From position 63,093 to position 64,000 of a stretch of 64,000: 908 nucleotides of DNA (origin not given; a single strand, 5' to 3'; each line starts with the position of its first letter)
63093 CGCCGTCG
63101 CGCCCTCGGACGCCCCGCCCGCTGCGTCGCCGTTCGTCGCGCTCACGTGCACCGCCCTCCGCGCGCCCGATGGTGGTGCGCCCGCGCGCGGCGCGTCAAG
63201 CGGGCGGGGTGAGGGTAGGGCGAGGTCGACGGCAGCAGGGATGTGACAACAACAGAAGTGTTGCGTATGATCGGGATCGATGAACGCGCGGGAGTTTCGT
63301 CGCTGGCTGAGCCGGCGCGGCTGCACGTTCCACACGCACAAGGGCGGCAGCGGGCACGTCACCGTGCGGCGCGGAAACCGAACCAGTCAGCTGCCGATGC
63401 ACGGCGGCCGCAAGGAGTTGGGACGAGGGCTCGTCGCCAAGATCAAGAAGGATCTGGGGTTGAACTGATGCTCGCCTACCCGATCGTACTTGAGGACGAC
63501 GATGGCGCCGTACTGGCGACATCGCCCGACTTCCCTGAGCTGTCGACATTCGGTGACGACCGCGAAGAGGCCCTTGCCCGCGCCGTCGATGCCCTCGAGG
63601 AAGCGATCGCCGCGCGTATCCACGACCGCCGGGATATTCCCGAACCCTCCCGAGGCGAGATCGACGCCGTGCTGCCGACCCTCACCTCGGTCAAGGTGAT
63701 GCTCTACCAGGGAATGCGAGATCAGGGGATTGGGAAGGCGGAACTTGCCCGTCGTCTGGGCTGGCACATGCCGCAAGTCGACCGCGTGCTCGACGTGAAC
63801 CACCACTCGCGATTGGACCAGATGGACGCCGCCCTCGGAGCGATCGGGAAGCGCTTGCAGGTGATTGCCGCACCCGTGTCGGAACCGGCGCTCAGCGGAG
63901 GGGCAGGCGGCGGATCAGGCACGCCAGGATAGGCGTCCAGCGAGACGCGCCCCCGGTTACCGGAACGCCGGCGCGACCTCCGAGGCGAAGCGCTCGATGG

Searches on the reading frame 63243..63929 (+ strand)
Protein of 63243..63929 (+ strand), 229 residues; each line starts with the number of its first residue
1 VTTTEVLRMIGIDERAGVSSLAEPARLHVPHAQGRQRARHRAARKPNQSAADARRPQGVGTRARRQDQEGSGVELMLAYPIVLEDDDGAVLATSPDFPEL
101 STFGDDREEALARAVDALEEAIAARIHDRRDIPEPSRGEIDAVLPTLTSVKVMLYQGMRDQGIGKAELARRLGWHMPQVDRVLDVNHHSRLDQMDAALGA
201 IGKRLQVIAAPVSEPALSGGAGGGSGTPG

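Call 74: search_protein_families(library=pfam, proteins=[window:63243-63929:+], max_evalue=0.001)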
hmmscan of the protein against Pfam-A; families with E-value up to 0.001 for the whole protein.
window:63243-63929:+ (229 aa): 1 family
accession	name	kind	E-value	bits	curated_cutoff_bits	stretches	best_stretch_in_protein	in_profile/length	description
PF15919.11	HicB_lk_antitox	-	2.9e-05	24.6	27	1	79-137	1-60/123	HicB_like antitoxin of bacterial toxin-antitoxin system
